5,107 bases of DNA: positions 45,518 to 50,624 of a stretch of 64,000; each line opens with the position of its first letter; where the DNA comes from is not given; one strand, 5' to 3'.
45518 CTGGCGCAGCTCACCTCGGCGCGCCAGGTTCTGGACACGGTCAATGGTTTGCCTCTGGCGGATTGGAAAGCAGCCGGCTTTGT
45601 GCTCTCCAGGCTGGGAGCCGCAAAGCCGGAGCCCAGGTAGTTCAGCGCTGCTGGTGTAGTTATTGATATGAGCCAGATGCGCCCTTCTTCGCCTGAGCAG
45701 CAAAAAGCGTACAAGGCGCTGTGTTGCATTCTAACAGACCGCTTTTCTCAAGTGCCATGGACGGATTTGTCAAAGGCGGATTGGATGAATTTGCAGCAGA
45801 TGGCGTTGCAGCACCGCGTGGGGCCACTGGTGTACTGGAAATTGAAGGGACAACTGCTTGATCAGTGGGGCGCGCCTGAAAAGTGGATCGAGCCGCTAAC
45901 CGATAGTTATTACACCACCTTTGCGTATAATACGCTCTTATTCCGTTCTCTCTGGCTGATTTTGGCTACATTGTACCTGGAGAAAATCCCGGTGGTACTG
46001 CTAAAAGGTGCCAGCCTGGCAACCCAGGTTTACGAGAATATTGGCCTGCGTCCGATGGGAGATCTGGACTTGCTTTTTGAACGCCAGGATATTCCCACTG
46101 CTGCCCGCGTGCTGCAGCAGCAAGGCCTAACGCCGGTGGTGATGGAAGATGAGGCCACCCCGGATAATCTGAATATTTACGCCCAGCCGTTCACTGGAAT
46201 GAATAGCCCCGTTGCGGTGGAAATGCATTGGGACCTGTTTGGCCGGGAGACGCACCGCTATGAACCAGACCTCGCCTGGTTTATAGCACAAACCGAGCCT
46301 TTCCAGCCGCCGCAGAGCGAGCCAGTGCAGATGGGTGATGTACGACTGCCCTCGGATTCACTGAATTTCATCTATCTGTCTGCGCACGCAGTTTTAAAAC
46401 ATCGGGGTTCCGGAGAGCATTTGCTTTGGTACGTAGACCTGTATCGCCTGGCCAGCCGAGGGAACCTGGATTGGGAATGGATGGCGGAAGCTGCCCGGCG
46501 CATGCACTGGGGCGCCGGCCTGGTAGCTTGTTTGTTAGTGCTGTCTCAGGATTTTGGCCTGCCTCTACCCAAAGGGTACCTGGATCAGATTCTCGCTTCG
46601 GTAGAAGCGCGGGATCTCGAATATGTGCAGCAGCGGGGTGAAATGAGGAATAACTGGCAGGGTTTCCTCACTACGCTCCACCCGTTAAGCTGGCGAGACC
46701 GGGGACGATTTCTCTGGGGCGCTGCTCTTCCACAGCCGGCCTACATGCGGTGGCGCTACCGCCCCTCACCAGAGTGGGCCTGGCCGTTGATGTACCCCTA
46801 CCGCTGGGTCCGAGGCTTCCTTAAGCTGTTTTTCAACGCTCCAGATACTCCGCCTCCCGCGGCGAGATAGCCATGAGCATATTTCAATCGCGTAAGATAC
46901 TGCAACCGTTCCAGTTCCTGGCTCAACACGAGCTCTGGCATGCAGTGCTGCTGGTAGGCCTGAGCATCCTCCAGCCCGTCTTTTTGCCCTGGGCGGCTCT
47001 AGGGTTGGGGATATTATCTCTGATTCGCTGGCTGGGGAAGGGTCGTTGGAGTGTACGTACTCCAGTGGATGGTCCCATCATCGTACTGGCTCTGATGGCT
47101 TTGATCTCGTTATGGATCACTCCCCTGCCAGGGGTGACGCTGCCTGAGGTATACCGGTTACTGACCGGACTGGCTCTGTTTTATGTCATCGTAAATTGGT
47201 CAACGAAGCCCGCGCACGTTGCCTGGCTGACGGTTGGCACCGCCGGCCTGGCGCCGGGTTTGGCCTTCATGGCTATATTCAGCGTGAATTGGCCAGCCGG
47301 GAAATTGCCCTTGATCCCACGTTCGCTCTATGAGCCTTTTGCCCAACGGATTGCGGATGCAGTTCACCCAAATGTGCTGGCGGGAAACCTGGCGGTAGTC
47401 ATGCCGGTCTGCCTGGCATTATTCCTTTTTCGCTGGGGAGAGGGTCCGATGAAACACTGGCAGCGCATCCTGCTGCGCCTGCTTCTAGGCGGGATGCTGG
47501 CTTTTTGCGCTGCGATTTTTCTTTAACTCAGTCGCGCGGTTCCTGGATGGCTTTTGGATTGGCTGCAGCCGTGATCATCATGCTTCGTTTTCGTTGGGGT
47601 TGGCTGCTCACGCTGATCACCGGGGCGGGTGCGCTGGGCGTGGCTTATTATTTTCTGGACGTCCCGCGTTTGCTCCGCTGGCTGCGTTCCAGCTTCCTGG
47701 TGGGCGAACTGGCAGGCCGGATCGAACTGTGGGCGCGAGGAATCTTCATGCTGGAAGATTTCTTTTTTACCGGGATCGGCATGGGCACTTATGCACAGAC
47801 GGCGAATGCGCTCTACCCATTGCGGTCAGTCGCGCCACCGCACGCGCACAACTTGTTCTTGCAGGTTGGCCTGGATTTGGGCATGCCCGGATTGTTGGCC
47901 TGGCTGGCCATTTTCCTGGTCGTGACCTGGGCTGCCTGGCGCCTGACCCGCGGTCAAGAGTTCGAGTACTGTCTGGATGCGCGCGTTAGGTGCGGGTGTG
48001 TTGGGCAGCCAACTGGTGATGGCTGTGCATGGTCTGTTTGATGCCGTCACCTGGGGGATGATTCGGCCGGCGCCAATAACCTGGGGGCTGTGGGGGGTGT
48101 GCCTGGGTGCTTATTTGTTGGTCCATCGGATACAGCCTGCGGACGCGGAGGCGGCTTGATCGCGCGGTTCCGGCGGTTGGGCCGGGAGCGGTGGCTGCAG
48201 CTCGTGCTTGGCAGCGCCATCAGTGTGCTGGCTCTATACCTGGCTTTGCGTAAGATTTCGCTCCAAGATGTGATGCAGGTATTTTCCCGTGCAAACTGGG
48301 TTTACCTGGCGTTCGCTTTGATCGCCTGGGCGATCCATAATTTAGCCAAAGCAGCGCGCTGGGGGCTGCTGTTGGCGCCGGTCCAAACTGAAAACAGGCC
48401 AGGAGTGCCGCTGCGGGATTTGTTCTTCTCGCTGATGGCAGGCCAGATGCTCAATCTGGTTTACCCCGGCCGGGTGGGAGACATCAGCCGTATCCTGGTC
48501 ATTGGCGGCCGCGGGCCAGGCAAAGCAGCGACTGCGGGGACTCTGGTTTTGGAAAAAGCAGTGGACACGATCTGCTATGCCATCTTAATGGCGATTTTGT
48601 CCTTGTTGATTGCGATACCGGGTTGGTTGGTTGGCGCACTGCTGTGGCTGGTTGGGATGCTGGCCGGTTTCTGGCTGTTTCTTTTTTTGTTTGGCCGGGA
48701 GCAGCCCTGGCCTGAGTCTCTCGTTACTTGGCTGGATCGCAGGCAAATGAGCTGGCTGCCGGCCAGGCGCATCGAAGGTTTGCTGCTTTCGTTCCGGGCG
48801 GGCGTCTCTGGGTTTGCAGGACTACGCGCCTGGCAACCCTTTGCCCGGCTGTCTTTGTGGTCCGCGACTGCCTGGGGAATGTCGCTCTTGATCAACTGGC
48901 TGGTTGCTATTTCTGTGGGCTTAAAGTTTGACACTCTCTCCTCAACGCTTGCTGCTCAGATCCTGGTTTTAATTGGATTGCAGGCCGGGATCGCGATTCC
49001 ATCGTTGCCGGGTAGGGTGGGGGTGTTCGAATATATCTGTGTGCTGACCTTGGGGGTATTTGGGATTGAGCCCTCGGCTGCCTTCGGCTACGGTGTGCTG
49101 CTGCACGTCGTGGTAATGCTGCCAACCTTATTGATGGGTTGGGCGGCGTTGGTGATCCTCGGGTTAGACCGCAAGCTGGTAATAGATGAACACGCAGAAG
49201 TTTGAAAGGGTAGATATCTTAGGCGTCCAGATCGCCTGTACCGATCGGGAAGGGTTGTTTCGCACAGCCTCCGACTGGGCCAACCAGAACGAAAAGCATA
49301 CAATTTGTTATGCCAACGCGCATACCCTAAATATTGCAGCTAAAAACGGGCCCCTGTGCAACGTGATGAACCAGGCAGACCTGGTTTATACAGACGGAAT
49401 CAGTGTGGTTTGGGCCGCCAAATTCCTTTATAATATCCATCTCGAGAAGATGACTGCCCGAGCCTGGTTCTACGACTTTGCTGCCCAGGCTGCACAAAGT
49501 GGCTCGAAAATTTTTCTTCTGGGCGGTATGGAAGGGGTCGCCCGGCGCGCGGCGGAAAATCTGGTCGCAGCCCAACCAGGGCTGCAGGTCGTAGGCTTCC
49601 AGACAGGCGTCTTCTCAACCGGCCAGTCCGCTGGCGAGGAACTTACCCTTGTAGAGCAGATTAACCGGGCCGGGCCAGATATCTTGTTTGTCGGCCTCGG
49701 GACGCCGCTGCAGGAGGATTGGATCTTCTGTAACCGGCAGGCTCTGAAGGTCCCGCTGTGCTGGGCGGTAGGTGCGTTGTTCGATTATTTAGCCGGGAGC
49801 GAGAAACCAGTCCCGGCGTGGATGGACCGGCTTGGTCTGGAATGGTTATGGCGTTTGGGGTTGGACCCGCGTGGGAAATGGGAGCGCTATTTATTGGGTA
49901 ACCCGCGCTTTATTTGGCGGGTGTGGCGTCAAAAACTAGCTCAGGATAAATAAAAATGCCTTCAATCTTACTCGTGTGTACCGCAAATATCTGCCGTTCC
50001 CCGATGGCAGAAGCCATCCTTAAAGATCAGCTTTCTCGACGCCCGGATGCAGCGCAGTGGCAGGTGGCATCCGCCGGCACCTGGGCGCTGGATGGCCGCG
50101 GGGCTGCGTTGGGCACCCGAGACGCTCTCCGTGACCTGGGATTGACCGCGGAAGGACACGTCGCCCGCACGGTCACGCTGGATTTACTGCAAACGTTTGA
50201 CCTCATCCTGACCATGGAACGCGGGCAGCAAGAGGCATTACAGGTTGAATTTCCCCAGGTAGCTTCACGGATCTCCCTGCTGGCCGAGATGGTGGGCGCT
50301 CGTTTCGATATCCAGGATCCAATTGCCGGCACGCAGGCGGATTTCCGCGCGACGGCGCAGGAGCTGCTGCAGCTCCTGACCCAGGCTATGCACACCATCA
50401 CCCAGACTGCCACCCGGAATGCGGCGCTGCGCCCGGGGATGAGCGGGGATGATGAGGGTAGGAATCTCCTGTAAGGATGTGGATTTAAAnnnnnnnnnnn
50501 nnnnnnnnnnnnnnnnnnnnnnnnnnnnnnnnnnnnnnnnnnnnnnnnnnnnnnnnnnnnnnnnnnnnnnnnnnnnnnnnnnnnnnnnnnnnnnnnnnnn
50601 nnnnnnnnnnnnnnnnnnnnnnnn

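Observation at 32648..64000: Large surface-glycan locus with many nucleotide-sugar pathways but almost no soluble glycosyltransferases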

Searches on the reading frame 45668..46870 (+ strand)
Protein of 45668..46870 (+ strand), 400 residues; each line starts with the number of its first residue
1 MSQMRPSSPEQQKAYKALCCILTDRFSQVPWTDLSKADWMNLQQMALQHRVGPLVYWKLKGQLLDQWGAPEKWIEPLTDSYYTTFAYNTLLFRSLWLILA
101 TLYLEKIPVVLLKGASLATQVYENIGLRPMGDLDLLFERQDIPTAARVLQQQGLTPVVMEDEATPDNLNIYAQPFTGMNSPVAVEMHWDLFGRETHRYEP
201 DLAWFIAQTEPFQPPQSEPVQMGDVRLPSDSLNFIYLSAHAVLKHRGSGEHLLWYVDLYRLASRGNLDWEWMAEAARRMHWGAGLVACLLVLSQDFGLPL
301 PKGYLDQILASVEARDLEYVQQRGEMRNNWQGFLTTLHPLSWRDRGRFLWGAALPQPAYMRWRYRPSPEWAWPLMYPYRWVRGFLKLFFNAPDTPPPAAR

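Call 5: search_protein_families(library=pfam, proteins=[window:45668-46870:+], max_evalue=0.001)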
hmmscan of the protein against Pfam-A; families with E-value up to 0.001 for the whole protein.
window:45668-46870:+ (400 aa): 1 family
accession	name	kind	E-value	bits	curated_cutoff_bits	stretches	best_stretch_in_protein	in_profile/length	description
PF14907.12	NTP_transf_5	-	5.7e-41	141.2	31.2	1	36-292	2-244/249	Uncharacterised nucleotidyltransferase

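Call 15: search_protein_families(library=ncbifam, proteins=[window:45668-46870:+], max_evalue=0.01)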
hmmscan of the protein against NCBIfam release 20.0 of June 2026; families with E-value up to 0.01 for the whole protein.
window:45668-46870:+ (400 aa): 0 families

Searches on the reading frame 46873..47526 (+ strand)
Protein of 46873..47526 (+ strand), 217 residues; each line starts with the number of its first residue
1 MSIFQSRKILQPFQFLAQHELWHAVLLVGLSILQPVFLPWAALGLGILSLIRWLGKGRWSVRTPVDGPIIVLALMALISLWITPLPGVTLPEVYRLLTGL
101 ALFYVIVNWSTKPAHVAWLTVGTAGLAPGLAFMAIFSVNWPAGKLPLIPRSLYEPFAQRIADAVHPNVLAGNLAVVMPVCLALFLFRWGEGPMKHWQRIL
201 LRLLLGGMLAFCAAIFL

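Call 5: search_protein_families(library=pfam, proteins=[window:46873-47526:+], max_evalue=0.001)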
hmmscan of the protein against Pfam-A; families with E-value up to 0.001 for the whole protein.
window:46873-47526:+ (217 aa): 0 families

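Call 15: search_protein_families(library=ncbifam, proteins=[window:46873-47526:+], max_evalue=0.01)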
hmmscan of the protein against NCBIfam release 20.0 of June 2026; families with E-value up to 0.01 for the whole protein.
window:46873-47526:+ (217 aa): 0 families

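Call 42: search_protein_families(library=pfam, proteins=[window:46873-47526:+], max_evalue=5)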
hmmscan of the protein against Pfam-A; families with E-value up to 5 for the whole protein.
window:46873-47526:+ (217 aa): 1 family
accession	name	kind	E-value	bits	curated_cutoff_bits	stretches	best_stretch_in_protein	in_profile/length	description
PF04241.20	DUF423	-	0.64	10.7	25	0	10-41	18-52/86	Protein of unknown function (DUF423)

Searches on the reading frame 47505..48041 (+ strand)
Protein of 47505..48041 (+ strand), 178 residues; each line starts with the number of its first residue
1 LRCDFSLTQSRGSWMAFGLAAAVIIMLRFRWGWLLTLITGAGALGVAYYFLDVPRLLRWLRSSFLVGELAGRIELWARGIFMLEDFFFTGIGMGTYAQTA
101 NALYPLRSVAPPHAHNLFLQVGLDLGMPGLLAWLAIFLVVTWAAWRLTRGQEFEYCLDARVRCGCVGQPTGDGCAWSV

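Call 5: search_protein_families(library=pfam, proteins=[window:47505-48041:+], max_evalue=0.001)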
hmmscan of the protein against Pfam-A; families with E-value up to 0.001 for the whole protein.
window:47505-48041:+ (178 aa): 1 family
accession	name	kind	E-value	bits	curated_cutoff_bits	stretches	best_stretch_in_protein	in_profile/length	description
PF04932.20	Wzy_C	-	1.6e-19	70.6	31.7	1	7-134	12-149/149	O-Antigen ligase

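Call 15: search_protein_families(library=ncbifam, proteins=[window:47505-48041:+], max_evalue=0.01)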
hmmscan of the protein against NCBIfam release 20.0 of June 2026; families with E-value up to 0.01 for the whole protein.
window:47505-48041:+ (178 aa): 1 family
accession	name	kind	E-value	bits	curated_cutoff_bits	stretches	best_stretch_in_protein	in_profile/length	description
TIGR00947.1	2A73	equivalog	5.8e-06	25.6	366.4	1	6-148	213-369/425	IctB family putative bicarbonate transporter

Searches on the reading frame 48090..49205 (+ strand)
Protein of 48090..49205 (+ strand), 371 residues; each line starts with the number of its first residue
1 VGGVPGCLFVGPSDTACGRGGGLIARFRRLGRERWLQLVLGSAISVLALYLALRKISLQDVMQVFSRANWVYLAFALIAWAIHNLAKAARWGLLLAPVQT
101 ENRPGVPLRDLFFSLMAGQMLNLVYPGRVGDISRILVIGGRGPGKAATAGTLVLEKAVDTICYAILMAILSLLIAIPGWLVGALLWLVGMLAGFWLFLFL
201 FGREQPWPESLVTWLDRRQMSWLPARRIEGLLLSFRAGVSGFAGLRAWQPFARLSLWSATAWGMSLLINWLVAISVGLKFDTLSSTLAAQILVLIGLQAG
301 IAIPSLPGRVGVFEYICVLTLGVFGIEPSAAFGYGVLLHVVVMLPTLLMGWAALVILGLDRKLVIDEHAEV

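Call 6: search_protein_families(library=pfam, proteins=[window:48090-49205:+], max_evalue=0.001)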
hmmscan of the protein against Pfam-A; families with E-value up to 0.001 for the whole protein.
window:48090-49205:+ (371 aa): 1 family
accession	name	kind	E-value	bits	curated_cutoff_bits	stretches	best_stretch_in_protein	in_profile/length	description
PF03706.18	LPG_synthase_TM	-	1.1e-33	117.4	33.4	1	39-350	2-302/302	Lysylphosphatidylglycerol synthase TM region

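Call 15: search_protein_families(library=ncbifam, proteins=[window:48090-49205:+], max_evalue=0.01)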
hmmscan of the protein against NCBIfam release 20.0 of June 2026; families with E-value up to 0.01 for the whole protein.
window:48090-49205:+ (371 aa): 1 family
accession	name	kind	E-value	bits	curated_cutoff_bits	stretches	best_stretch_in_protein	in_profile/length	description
TIGR00374.1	TIGR00374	subfamily_domain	2.5e-20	73.1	43.2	1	43-359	2-315/323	flippase-like domain-containing protein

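Call 82: search_solved_structures(query=window:48090-49205:+, max_evalue=1)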
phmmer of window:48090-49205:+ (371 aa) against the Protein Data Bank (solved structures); distinct sequences matched with E-value up to 1: 0.

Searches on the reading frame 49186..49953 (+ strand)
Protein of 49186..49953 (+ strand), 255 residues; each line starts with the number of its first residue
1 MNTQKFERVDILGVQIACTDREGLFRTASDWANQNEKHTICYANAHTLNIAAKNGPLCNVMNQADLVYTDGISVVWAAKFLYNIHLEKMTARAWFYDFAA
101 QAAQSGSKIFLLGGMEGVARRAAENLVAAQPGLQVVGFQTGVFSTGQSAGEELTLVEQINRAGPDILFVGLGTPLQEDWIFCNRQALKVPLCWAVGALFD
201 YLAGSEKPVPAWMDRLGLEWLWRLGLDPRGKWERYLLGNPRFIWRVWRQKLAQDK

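Call 6: search_protein_families(library=pfam, proteins=[window:49186-49953:+], max_evalue=0.001)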
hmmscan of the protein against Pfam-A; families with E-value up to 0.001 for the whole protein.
window:49186-49953:+ (255 aa): 1 family
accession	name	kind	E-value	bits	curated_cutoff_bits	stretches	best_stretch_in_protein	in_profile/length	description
PF03808.19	Glyco_tran_WecG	-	5.1e-50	170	27.4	1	64-235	1-168/168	Glycosyl transferase WecG/TagA/CpsF family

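Call 15: search_protein_families(library=ncbifam, proteins=[window:49186-49953:+], max_evalue=0.01)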
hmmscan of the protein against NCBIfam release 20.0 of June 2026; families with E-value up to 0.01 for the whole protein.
window:49186-49953:+ (255 aa): 4 families
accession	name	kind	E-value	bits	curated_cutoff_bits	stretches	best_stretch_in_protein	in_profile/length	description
TIGR00696.1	wecG_tagA_cpsF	superfamily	1.3e-33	116.2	69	1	59-238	1-176/178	WecB/TagA/CpsF family glycosyltransferase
NF041872.1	EPS_EpsA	equivalog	6.9e-31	107.6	500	1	40-243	49-251/265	exopolysaccharide biosynthesis glycosyltransferase EpsA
NF041710.1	UDPacetylman_taseTarA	equivalog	1.1e-27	97.1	350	1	3-251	3-245/247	N-acetylglucosaminyldiphosphoundecaprenol N-acetyl-beta-D-mannosaminyltransferase TarA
NF002980.1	PRK03692.1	equivalog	8.3e-26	90.9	323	1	11-235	6-225/240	lipopolysaccharide N-acetylmannosaminouronosyltransferase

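Call 89: search_solved_structures(query=window:49186-49953:+, max_evalue=0.001)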
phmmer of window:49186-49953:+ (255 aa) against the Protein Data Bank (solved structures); distinct sequences matched with E-value up to 0.001: 3.
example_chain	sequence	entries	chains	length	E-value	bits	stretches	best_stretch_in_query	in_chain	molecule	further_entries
7mpk_A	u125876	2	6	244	2.6e-35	125.1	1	7-247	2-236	N-acetylglucosaminyldiphosphoundecaprenol N-acetyl-beta-D-mannosaminyltransferase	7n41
5wb4_A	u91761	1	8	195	1.3e-28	103.2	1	7-204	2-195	N-acetylglucosaminyldiphosphoundecaprenol N-acetyl-beta-D-mannosaminyltransferase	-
5wfg_A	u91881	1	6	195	3.3e-28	101.8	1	7-204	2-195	N-acetylglucosaminyldiphosphoundecaprenol N-acetyl-beta-D-mannosaminyltransferase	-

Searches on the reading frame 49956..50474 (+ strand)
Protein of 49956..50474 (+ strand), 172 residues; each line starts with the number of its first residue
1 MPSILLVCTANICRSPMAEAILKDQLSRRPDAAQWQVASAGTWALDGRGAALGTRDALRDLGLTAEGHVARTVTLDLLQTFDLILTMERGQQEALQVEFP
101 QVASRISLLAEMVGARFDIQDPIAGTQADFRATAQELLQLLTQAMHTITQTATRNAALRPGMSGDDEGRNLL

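Call 6: search_protein_families(library=pfam, proteins=[window:49956-50474:+], max_evalue=0.001)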
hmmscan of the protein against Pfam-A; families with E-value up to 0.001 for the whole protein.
window:49956-50474:+ (172 aa): 1 family
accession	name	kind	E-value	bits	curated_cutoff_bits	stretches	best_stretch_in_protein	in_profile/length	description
PF01451.26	LMWPc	-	1.2e-28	100.6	23.2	1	4-143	1-142/144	Low molecular weight phosphotyrosine protein phosphatase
